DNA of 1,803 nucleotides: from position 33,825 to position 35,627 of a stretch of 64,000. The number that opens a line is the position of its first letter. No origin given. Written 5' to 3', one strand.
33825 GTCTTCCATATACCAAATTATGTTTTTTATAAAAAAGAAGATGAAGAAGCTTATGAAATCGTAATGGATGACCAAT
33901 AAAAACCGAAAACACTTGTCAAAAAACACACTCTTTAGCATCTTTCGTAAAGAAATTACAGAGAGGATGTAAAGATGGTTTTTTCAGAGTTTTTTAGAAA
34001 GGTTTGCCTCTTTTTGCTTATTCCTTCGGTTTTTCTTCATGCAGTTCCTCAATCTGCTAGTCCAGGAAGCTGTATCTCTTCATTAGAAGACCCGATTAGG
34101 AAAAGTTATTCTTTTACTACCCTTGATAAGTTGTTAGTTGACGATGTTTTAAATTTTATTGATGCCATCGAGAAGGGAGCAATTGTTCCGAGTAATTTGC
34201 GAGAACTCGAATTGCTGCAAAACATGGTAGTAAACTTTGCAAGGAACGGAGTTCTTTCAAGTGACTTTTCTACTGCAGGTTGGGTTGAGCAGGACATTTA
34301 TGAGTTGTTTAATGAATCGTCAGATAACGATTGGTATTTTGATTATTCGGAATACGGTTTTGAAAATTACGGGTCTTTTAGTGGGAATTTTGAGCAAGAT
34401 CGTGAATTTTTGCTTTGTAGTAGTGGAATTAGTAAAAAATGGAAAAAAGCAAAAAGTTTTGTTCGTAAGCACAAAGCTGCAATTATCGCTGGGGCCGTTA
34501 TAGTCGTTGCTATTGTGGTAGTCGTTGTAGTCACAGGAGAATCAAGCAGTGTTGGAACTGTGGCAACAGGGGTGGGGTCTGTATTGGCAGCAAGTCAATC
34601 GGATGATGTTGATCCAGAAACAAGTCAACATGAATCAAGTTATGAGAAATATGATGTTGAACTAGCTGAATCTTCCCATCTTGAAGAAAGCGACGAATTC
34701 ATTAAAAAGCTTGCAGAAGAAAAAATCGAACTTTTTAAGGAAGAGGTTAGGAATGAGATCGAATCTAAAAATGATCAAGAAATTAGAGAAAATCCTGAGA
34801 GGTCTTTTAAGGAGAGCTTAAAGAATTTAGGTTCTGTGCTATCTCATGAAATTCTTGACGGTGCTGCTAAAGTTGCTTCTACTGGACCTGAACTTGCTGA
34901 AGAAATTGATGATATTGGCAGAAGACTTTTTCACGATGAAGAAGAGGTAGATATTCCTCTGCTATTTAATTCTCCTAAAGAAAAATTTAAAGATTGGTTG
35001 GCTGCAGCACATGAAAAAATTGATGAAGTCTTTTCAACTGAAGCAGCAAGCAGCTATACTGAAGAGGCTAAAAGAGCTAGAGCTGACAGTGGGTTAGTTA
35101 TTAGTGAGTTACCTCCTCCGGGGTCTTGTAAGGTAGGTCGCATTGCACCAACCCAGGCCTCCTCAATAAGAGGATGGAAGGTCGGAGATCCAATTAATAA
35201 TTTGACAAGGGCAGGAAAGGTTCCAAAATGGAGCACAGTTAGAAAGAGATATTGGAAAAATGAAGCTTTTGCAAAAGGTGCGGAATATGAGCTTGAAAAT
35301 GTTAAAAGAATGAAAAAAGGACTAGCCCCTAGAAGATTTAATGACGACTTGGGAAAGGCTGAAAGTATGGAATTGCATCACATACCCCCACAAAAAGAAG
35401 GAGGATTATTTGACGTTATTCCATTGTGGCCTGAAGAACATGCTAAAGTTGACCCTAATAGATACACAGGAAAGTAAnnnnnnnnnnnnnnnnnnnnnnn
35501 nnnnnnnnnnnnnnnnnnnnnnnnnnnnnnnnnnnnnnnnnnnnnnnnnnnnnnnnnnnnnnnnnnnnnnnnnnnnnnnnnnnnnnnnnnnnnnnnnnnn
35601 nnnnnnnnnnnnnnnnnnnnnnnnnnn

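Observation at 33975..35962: Signal-peptide/TM-anchored polymorphic nuclease toxin plus immunity gene: possible undescribed delivery class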

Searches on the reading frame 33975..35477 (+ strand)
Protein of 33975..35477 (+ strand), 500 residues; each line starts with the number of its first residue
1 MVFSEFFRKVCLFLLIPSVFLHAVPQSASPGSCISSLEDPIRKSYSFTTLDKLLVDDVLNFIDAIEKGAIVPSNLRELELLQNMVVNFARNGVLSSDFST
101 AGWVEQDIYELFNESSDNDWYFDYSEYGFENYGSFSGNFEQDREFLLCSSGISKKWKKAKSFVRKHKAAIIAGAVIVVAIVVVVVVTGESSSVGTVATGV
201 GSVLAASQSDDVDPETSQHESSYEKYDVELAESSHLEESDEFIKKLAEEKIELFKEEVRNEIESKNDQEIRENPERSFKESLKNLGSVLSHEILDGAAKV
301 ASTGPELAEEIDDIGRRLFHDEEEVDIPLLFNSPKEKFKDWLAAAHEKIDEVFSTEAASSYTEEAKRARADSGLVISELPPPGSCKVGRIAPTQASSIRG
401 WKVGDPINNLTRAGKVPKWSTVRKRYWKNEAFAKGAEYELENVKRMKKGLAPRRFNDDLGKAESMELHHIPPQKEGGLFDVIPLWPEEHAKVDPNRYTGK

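Call 3: search_protein_families(library=pfam, proteins=[window:33975-35477:+], max_evalue=1)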
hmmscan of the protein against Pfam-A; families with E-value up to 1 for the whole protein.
window:33975-35477:+ (500 aa): 5 families
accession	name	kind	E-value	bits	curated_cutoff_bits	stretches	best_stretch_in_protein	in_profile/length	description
PF21431.3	Col-Pyo_DNase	-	2.3e-05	25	27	1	394-480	17-107/124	Colicin/Pyocin-S2, DNase domain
PF14411.12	LHH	-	9.1e-05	23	23.3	1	442-480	2-35/76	A nuclease of the HNH/ENDO VII superfamily with conserved LHH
PF15637.11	Tox-HNH-HHH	-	0.08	13.7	26.1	0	232-297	18-84/103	HNH/Endo VII superfamily nuclease toxin with a HHH motif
PF12911.12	OppC_N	-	0.28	11.6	23.9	1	163-185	10-32/53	N-terminal TM domain of oligopeptide transport permease C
PF14015.11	DUF4231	-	0.38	11.6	24.7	1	157-208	8-59/103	Protein of unknown function (DUF4231)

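Call 4: search_protein_families(library=ncbifam, proteins=[window:33975-35477:+], max_evalue=1)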
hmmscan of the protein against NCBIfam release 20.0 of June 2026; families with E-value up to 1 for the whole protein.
window:33975-35477:+ (500 aa): 6 families
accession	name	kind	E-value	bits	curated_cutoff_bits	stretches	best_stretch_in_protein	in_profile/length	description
NF045974.1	conju_CD1108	subfamily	0.00055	19.8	100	1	152-232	37-114/190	CD1108 family mobile element protein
NF033634.1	SLATT_1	domain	0.00099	19.1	41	1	154-269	15-128/132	SLATT domain-containing protein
NF038218.1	IcmG_DotF_IVB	equivalog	0.0016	18.2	200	1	125-268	9-146/266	type IVB secretion system protein IcmG/DotF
NF033872.1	SidA_fam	subfamily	0.069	12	60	1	157-272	79-197/379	T4SS effector SidA family protein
NF033885.1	conj_TraP_IncI1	equivalog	0.092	12.5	135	1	167-268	14-108/217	conjugal transfer protein TraP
TIGR04060.1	formate_focA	equivalog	0.1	11.8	290.1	1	154-195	11-52/268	formate transporter FocA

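Call 5: find_homologous_proteins(query=window:33975-35477:+)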
Query window:33975-35477:+ (500 aa): 69 proteins with E <= 0.001 among 8000 candidates.
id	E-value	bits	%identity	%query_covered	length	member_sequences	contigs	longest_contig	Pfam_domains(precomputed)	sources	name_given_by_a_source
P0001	0.0e+0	1117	100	100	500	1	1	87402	PF21431.4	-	-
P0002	5.3e-83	298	39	92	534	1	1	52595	-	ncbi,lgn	-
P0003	1.5e-79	286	45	44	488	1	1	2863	-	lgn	-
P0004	1.7e-76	276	42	52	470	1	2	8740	-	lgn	-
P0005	1.3e-74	270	40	51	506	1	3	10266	-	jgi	-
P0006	1.1e-73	267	35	89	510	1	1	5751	-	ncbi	ncbi:MAG: hypothetical protein ACM3JI_05605, partial [Anaerolineae bacterium]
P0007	1.3e-73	267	34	100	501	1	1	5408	-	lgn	-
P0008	3.6e-73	265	42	51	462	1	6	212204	-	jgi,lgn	-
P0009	5.4e-73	265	43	52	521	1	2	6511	-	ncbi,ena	-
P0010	7.6e-72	261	38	85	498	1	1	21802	-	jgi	jgi:hypothetical protein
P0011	1.7e-71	260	38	89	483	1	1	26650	-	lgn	-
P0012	2.3e-70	256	33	85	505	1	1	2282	-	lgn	-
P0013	1.4e-69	253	41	51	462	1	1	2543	-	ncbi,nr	ncbi:MAG: hypothetical protein JSR57_10920 [Verrucomicrobia bacterium]|nr:hypothetical protein [Verr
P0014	2.2e-69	253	34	96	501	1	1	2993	-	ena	-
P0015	1.3e-68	250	42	51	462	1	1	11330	-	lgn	-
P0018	4.1e-58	216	33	100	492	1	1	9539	-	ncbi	-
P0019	6.4e-57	212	45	50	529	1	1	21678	-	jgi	jgi:archaellin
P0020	5.0e-56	209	34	89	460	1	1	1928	PF14411.13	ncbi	-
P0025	1.0e-53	201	63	22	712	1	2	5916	PF00515.35,PF07719.24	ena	-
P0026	1.6e-52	197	29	99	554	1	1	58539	-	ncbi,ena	-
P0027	2.3e-51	193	45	33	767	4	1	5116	-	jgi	-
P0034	4.5e-41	159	44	44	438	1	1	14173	-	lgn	-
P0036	1.5e-38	151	63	22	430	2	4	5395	-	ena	-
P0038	9.9e-38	148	65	22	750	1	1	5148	PF13431.13,PF13414.13,PF21431.4,PF13428.13,PF14559.13,PF13371.13,PF00515.35,PF13424.13,PF13432.13,PF13181.13,PF07719.24,PF13174.13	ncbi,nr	ncbi:MAG: tetratricopeptide repeat protein [Chlamydiae bacterium]|nr:tetratricopeptide repeat protei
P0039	2.1e-37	147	29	90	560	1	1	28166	-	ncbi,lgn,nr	ncbi:MAG: hypothetical protein H6620_11245 [Halobacteriovoraceae bacterium]|nr:hypothetical protein 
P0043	3.1e-36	143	62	21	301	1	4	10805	PF14449.12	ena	-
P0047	1.0e-35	142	50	21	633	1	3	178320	-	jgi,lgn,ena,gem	-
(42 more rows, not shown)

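Call 10: find_homologous_proteins(query=window:33975-35477:+, region=1-385, max_evalue=0.01)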
Query window:33975-35477:+, residues 1-385 (385 aa): 4 proteins with E <= 0.01 among 8000 candidates.
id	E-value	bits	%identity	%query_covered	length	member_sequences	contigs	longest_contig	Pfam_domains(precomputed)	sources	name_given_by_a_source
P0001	1.7e-246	835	100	100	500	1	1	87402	PF21431.4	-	-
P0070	2.9e-41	160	34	29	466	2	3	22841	-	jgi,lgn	jgi:hypothetical protein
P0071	9.0e-31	125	36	37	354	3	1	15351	-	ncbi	-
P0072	3.6e-11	61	24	85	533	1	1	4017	-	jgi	jgi:hypothetical protein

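Call 13: search_protein_families(library=pfam, proteins=[P0070, P0072, P0002, P0025, P0047, P0019, P0034, P0027], max_evalue=0.1)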
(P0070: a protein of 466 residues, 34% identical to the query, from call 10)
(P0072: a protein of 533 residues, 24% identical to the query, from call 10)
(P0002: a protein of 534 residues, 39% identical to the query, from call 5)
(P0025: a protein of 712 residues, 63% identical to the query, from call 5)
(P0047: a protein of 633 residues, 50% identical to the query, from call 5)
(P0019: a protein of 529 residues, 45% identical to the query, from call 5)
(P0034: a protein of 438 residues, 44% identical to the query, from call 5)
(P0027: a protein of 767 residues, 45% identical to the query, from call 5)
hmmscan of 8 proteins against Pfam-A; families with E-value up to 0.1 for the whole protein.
P0070 (466 aa): 2 families
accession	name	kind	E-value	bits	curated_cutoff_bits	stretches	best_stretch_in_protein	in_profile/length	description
PF20187.3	DUF6550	-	0.038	14.7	27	1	140-191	3-54/190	Family of unknown function (DUF6550)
PF00428.24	Ribosomal_60s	-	0.041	14.9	28.1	1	158-195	47-78/88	60s Acidic ribosomal protein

P0072 (533 aa): 0 families

P0002 (534 aa): 3 families
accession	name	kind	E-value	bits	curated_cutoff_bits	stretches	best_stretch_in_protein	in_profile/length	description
PF14411.12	LHH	-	0.0014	19.2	23.3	1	476-513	2-34/76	A nuclease of the HNH/ENDO VII superfamily with conserved LHH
PF21431.3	Col-Pyo_DNase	-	0.0055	17.3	27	1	451-511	42-103/124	Colicin/Pyocin-S2, DNase domain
PF19901.4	DUF6374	-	0.073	13.1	25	0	484-496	31-43/59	Family of unknown function (DUF6374)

P0025 (712 aa): 11 families
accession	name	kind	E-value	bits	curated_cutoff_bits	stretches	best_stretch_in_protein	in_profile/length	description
PF00515.34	TPR_1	-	1.1e-06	28.6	27.8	1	342-374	1-33/34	Tetratricopeptide repeat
PF07719.23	TPR_2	-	1.9e-06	28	27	1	342-374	1-33/34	Tetratricopeptide repeat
PF13371.12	TPR_9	-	3.4e-05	24.2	35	1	359-404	12-57/73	Tetratricopeptide repeat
PF14559.12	TPR_19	-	3.5e-05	24.5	25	1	353-397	2-46/68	Tetratricopeptide repeat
PF13181.12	TPR_8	-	0.00013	22.3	25.7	1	344-374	3-33/34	Tetratricopeptide repeat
PF13414.12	TPR_11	-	0.00013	22.1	26.8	1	352-390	4-42/42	TPR repeat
PF13432.12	TPR_16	-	0.0019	19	32.7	1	350-406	5-61/65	Tetratricopeptide repeat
PF13431.12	TPR_17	-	0.0047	17.5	24.4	1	365-397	2-34/34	Tetratricopeptide repeat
PF13428.12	TPR_14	-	0.012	16.7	23.5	1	345-380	4-39/44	Tetratricopeptide repeat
PF15637.11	Tox-HNH-HHH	-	0.018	15.8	26.1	1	631-665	22-56/103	HNH/Endo VII superfamily nuclease toxin with a HHH motif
PF14561.12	TPR_20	-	0.056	14.2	25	0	361-399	7-45/90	Tetratricopeptide repeat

P0047 (633 aa): 4 families
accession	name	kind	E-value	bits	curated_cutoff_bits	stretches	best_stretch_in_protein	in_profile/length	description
PF14411.12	LHH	-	0.0022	18.6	23.3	0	574-622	1-41/76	A nuclease of the HNH/ENDO VII superfamily with conserved LHH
PF07719.23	TPR_2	-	0.01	16.3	27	0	323-346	2-25/34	Tetratricopeptide repeat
PF17562.7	Styelin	-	0.015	16.1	27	1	118-138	2-22/59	Styelin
PF14559.12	TPR_19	-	0.042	14.6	25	0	299-343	2-46/68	Tetratricopeptide repeat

P0019 (529 aa): 3 families
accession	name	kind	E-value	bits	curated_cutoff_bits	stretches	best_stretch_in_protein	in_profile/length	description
PF14411.12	LHH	-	0.0041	17.7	23.3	0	472-508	3-34/76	A nuclease of the HNH/ENDO VII superfamily with conserved LHH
PF16165.10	Ferlin_C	-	0.01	16.2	29.4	1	164-193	118-147/154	Ferlin C-terminus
PF01917.21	Arch_flagellin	-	0.029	15.1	29.5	1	171-267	7-99/162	Archaebacterial flagellin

P0034 (438 aa): 2 families
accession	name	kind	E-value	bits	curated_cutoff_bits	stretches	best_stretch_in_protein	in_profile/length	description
PF14411.12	LHH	-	5.1e-05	23.8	23.3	1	378-425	2-41/76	A nuclease of the HNH/ENDO VII superfamily with conserved LHH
PF21431.3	Col-Pyo_DNase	-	0.041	14.5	27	0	374-427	63-121/124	Colicin/Pyocin-S2, DNase domain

P0027 (767 aa): 2 families
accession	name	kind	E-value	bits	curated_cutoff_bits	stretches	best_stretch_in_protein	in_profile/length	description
PF21431.3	Col-Pyo_DNase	-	0.00047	20.8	27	1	652-744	18-107/124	Colicin/Pyocin-S2, DNase domain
PF14411.12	LHH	-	0.0062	17.1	23.3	1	706-743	2-34/76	A nuclease of the HNH/ENDO VII superfamily with conserved LHH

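Call 23: find_encoding_contigs(protein=P0070, flank=4000, max_places=3)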
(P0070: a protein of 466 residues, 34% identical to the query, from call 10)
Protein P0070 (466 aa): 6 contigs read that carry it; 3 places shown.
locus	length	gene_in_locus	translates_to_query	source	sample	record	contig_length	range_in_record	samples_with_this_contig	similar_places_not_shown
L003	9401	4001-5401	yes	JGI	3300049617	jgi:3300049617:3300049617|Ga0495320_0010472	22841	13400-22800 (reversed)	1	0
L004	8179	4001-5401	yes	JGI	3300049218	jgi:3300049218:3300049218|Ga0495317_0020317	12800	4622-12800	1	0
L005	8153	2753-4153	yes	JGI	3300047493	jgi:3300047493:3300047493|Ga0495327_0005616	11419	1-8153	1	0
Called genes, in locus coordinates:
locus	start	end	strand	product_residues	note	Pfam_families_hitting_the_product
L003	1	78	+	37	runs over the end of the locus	-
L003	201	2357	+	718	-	PF00375:SDF, PF00497:SBP_bac_3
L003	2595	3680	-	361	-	PF00144:Beta-lactamase, PF13354:Beta-lactamase2 (faint)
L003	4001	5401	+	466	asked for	-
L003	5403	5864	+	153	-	-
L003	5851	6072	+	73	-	-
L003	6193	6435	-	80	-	-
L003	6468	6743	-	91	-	-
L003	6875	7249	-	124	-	-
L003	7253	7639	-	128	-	-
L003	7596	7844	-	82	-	-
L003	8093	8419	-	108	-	PF00085:Thioredoxin, PF14595:Thioredoxin_9 (weak), PF13098:Thioredoxin_2, PF13905:Thioredoxin_8 (faint)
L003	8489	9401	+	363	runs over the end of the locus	PF00005:ABC_tran, PF02463:SMC_N (faint), PF13401:AAA_22 (weak), PF13304:AAA_21 (weak), PF09383:NIL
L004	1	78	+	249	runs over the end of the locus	PF01346:FKBP_N, PF00254:FKBP_C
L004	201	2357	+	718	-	PF00375:SDF, PF00497:SBP_bac_3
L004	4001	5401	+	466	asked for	-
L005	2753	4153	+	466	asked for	-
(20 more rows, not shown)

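Call 51: predict_structure(alignment_id=A2)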
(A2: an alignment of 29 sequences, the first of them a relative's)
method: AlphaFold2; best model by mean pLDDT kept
length: 500 residues; sequences in the alignment: 29
mean_pLDDT: 67.2   pTM: 0.47
mean pLDDT of the five models: 67.2, 67.0, 65.0, 64.6, 64.4
residues with pLDDT >= 90: 73; 70-90: 207; 50-70: 85; < 50: 135
segments of 3 or more residues with pLDDT < 50: 19-51, 118-148, 191-233, 268-270, 328-330, 377-393
pLDDT, mean of each block of 10 residues (from residue 1): 65 58 33 30 35 64 73 74 80 78 85 61 36 35 44 82 84 74 64 46 40 35 36 54 71 73 57 61 78 78 67 69 52 73 83 84 81 53 36 71 94 91 96 95 97 94 92 79 92 71
secondary structure, 60 per line:
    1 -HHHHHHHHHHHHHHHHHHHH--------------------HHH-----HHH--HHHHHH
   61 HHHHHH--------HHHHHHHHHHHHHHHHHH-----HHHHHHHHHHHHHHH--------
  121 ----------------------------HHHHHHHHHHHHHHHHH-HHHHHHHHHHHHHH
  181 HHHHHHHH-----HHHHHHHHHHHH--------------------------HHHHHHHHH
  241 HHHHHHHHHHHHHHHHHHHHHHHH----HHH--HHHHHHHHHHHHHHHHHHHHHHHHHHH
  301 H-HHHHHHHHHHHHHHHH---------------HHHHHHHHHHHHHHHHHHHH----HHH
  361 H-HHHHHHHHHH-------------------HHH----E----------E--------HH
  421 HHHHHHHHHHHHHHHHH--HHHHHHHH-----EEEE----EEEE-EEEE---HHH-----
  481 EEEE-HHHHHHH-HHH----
elements in order: H2-21 H55-66 H75-92 H98-112 H149-165 H167-188 H194-205 H232-264 H274-301 H303-318 H334-353 H358-361 H363-372 H419-437 H440-447 E453-456 E461-464 E466-469 E481-484 H486-492

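Call 55: fold_search(model_id=the predicted structure, library=pdb)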
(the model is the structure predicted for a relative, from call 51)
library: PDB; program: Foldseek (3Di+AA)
matches with E <= 10: 48; with E <= 0.001: 0
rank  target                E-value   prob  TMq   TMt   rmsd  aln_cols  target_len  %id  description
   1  5k3g_A                2.4e+00  0.08  0.12  0.10  24.0       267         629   11  Crystals structure of Acyl-CoA oxidase-1 in Caenorhabditis elegans, Apo form-I (released 2016-08-24)
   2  5k3g_D                2.7e+00  0.06  0.11  0.10  24.2       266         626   11  Crystals structure of Acyl-CoA oxidase-1 in Caenorhabditis elegans, Apo form-I (released 2016-08-24)
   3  5k3g_C                2.8e+00  0.06  0.12  0.10  24.1       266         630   10  Crystals structure of Acyl-CoA oxidase-1 in Caenorhabditis elegans, Apo form-I (released 2016-08-24)
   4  5k3i_C                2.8e+00  0.06  0.12  0.10  22.8       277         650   10  Crystal structure of Acyl-CoA oxidase-1 in Caenorhabditis elegans complexed with FAD and ATP (released 2016-08-24)
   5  5k3g_B                3.4e+00  0.06  0.12  0.10  24.1       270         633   10  Crystals structure of Acyl-CoA oxidase-1 in Caenorhabditis elegans, Apo form-I (released 2016-08-24)
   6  5k3h_D                3.4e+00  0.06  0.11  0.09  24.1       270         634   10  Crystals structure of Acyl-CoA oxidase-1 in Caenorhabditis elegans, Apo form-II (released 2016-08-24)
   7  5k3i_B                3.5e+00  0.06  0.13  0.10  22.9       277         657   10  Crystal structure of Acyl-CoA oxidase-1 in Caenorhabditis elegans complexed with FAD and ATP (released 2016-08-24)
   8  5k3i_G                4.1e+00  0.05  0.12  0.10  22.9       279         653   11  Crystal structure of Acyl-CoA oxidase-1 in Caenorhabditis elegans complexed with FAD and ATP (released 2016-08-24)
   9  7unh_A                4.3e+00  0.09  0.17  0.30  19.7       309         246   10  De novo designed chlorophyll dimer protein in apo state, SP2 (released 2023-04-19)
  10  5k3h_B                4.5e+00  0.05  0.12  0.10  24.1       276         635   12  Crystals structure of Acyl-CoA oxidase-1 in Caenorhabditis elegans, Apo form-II (released 2016-08-24)
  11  6p6i_A                4.5e+00  0.02  0.09  0.09  21.6       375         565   12  Structure of YbtPQ importer (released 2020-03-04)
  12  7t2y_A                4.7e+00  0.10  0.09  0.31  18.8       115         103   19  X-ray structure of a designed cold unfolding four helix bundle (released 2022-03-02)
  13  5k3h_C                4.7e+00  0.06  0.12  0.10  23.9       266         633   10  Crystals structure of Acyl-CoA oxidase-1 in Caenorhabditis elegans, Apo form-II (released 2016-08-24)
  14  5k3h_A                4.7e+00  0.04  0.12  0.10  23.9       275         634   10  Crystals structure of Acyl-CoA oxidase-1 in Caenorhabditis elegans, Apo form-II (released 2016-08-24)
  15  7voj_A                4.7e+00  0.03  0.12  0.14  25.4       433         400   11  Al-bound structure of the AtALMT1 mutant M60A (released 2021-12-01)
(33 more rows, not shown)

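Call 56: list_cluster_members(proteins=[P0002, P0018, P0020, P0026, P0100, P0101, P0102, P0104, P0116, P0120])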
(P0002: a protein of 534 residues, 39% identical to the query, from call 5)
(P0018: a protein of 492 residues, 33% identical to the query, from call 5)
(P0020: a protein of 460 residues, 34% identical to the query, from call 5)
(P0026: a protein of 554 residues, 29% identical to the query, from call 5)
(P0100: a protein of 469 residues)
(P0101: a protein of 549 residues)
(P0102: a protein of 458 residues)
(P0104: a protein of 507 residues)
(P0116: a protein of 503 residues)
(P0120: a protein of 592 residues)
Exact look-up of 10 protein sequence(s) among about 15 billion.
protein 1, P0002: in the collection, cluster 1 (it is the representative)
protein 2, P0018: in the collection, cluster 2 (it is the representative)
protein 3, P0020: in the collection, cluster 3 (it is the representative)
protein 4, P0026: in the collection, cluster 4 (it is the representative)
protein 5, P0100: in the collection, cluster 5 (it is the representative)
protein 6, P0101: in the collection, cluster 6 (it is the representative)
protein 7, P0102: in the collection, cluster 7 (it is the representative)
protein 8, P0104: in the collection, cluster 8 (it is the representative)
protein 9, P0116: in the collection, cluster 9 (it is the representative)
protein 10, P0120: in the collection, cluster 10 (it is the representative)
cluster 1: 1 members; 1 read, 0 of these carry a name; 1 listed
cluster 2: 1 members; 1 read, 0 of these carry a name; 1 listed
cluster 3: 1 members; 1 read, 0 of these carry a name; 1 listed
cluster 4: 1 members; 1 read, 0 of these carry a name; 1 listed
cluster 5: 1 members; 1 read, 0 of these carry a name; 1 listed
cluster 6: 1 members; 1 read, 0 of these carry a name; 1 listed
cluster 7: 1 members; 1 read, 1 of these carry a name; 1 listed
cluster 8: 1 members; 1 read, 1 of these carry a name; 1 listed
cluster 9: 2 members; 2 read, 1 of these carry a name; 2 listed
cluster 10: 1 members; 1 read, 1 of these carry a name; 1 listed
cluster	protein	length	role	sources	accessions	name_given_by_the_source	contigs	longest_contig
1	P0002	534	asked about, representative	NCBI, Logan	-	-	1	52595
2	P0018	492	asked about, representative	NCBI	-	-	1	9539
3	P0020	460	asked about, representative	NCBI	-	-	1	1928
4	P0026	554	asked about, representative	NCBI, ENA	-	-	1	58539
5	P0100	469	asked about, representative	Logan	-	-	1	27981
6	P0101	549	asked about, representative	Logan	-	-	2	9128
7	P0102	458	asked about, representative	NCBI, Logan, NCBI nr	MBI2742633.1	MAG: DUF4258 domain-containing protein [Chlamydiales bacterium] | DUF4258 domain-containing protein [Chlamydiales bacterium]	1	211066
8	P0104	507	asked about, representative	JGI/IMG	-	hypothetical protein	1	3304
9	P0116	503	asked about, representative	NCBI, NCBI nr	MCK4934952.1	MAG: hypothetical protein KAR79_05135 [Simkaniaceae bacterium] | hypothetical protein [Simkaniaceae bacterium]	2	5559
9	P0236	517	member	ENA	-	-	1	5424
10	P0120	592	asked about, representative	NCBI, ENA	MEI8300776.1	MAG: hypothetical protein WCG10_04090 [Chlamydiota bacterium]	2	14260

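Call 61: find_encoding_contigs(protein=P0043, flank=1500, max_places=1)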
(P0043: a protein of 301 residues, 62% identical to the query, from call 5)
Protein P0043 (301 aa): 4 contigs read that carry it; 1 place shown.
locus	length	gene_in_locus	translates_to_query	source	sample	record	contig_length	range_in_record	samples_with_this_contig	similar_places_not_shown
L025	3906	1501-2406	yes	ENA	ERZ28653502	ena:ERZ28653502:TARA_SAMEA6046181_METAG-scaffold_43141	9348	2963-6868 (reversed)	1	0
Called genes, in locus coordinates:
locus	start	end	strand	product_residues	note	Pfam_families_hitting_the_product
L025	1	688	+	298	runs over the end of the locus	PF14449:PT-TG (weak)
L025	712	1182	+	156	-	-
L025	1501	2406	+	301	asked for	PF14449:PT-TG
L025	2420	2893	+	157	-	-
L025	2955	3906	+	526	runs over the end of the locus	PF01551:Peptidase_M23 (faint)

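Call 62: find_encoding_contigs(protein=P0038, flank=1500, max_places=1)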
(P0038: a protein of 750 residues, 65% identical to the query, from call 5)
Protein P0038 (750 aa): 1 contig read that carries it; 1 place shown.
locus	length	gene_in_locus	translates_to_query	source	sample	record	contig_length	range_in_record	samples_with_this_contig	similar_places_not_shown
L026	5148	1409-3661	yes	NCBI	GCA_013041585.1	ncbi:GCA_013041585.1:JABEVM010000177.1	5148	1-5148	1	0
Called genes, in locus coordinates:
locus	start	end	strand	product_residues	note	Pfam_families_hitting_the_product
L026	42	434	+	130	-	PF05866:RusA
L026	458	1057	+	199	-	-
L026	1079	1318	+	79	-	-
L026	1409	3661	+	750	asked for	PF13174:TPR_6 (faint), PF13424:TPR_12 (weak), PF00515:TPR_1 (weak), PF07719:TPR_2 (weak), PF13432:TPR_16, PF13414:TPR_11, PF13431:TPR_17 (weak), PF14559:TPR_19, +4 more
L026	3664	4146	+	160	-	-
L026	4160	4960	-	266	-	-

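Call 63: find_encoding_contigs(protein=P0036, flank=1500, max_places=1)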
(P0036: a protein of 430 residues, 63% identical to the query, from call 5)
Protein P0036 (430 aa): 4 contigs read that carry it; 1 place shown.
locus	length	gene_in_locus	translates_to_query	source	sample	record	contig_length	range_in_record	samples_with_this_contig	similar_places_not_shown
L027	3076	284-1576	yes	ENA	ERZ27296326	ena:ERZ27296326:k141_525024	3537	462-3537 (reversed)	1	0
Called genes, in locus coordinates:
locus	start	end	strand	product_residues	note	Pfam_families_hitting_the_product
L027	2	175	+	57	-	?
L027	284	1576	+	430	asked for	-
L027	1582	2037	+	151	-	-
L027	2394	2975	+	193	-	-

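Call 77: search_dna_similar(query=window:33975-35477:+, collection=plasmids, mode=protein, max_rows=12)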
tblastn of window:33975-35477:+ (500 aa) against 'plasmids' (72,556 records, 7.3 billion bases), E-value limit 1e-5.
Records with a match: 5; places in all: 6; records where one place covers at least 80% of the query: 0.
Best place of each record, by identity: <60% 5.
By first word of the organism name: Aliiroseovarius 2; Simkania 1; Methylobacter 1; Sphingomonas 1.
By predicted mobility (MOB-suite, as given by PLSDB): non-mobilizable 4; conjugative 1.
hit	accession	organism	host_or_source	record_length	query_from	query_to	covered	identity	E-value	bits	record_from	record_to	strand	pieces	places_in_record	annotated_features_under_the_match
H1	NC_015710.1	Simkania negevensis Z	-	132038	345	484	28%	43.9%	7e-24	113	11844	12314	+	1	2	hypothetical protein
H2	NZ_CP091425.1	Methylobacter sp. YRD-M1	isolate,wetland soil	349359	375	499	25%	48.8%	8e-23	110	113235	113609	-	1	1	RHS repeat-associated core domain-containing protein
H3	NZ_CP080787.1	Aliiroseovarius crassostreae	-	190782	401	498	20%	40.6%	2e-14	84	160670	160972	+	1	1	SpvB/TcaC N-terminal domain-containing protein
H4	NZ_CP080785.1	Aliiroseovarius crassostreae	-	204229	401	498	20%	40.6%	2e-14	84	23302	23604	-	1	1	SpvB/TcaC N-terminal domain-containing protein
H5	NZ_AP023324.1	Sphingomonas paucimobilis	cell culture,human cell culture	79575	401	497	19%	36.7%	5e-7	60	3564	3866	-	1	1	RHS repeat-associated core domain-containing protein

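Call 86: find_encoding_contigs(protein=P0039, flank=10000, max_places=1)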
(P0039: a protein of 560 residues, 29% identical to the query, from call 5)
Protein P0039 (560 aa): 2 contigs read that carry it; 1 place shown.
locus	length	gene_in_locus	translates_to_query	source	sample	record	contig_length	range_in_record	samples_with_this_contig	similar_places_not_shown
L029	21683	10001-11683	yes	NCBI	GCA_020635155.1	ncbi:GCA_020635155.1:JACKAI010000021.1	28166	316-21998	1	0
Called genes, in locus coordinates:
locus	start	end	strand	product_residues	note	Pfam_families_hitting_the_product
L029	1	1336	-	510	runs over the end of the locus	PF13007:LZ_Tnp_IS66, PF13005:zf-IS66 (faint), PF03050:DDE_Tnp_IS66, PF13817:DDE_Tnp_IS66_C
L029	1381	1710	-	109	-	PF05717:TnpB_IS66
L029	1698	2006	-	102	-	-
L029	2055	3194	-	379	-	-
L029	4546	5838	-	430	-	-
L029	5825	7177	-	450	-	PF00772:DnaB, PF13481:AAA_25 (weak), PF03796:DnaB_C, PF06745:ATPase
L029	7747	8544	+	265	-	PF00142:Fer4_NifH (faint), PF01656:CbiA, PF06564:CBP_BcsQ, PF10609:ParA (weak), PF13614:AAA_31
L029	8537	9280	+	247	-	PF03677:UPF0137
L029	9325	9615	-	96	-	PF18291:HU-HIG, PF00216:Bac_DNA_binding, PF18289:HU-CCDC81_euk_2 (weak)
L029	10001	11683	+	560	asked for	-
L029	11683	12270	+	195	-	-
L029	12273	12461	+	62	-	-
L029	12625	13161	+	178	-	-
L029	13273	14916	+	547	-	PF00221:Lyase_aromatic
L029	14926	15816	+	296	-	PF08241:Methyltransf_11 (weak), PF08242:Methyltransf_12 (faint), PF13649:Methyltransf_25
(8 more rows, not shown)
